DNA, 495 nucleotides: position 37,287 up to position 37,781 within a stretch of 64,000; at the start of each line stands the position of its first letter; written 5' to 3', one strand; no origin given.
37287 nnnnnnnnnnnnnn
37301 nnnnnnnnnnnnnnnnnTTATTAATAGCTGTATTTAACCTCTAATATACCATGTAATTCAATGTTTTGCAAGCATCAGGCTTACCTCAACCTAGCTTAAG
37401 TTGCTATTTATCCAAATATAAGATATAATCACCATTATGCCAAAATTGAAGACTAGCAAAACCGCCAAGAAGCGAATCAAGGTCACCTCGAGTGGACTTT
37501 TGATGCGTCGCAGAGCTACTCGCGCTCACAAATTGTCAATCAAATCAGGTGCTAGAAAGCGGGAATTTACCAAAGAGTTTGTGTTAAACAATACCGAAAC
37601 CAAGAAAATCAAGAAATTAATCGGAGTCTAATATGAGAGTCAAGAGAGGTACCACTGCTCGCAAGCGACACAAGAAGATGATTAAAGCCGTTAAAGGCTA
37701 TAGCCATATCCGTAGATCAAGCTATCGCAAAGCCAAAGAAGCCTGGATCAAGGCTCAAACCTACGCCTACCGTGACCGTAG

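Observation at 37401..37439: Pervasive leaderless-mRNA signature: extended -10 box (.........-like) ending 6-9 nt before the ATG of most first-in-operon genes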

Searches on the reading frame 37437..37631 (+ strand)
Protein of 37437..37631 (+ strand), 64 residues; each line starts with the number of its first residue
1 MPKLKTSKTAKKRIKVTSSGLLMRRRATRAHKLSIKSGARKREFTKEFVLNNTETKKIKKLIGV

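Call 42: search_protein_families(library=pfam, proteins=[window:37437-37631:+], max_evalue=0.001)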
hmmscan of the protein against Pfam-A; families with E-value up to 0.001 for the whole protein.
window:37437-37631:+ (64 aa): 1 family
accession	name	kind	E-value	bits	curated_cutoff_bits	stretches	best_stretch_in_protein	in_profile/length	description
PF01632.24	Ribosomal_L35p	-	9.7e-16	58.4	28.9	1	2-61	1-60/61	Ribosomal protein L35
